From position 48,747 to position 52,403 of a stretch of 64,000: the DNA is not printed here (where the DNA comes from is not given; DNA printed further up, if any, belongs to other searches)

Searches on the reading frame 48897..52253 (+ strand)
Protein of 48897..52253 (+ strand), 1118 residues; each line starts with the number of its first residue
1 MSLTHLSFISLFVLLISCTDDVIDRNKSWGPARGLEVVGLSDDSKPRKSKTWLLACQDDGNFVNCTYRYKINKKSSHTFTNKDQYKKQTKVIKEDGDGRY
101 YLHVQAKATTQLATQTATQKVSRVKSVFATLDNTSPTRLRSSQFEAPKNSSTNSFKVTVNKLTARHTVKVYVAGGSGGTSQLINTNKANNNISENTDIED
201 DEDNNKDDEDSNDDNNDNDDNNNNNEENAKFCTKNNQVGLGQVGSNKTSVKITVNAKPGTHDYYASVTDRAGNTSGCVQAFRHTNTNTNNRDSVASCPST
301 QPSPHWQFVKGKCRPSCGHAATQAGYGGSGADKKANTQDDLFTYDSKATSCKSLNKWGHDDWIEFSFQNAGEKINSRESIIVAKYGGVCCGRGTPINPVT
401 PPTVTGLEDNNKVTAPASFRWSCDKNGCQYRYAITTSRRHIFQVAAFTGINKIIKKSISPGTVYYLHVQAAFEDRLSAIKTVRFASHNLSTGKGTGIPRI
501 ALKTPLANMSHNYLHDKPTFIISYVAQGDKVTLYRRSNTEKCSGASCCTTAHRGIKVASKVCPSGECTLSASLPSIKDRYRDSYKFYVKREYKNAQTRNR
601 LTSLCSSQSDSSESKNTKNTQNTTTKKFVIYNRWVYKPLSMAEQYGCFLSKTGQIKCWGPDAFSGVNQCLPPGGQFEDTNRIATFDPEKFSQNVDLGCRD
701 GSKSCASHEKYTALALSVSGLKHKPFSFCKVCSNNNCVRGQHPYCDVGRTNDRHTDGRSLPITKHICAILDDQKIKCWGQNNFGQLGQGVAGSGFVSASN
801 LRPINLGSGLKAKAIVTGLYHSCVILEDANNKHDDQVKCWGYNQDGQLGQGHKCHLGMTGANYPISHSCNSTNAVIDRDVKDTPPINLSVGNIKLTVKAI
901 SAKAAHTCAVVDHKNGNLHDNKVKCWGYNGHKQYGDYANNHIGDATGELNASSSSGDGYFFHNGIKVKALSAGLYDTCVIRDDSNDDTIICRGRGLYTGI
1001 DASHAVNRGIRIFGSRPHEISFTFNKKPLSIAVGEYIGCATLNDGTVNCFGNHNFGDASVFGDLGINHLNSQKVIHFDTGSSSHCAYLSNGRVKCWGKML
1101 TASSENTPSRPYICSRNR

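Call 9: search_protein_families(library=pfam, proteins=[window:48897-52253:+])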
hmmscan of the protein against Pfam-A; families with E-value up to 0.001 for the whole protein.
window:48897-52253:+ (1118 aa): 2 families
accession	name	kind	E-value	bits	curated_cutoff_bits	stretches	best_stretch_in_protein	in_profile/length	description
PF13540.12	RCC1_2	-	1.1e-25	89.1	22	2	813-847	2-30/30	Regulator of chromosome condensation (RCC1) repeat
PF25390.1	WD40_RLD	-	2.7e-20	73.4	150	1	765-1098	42-324/363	RCC1-like domain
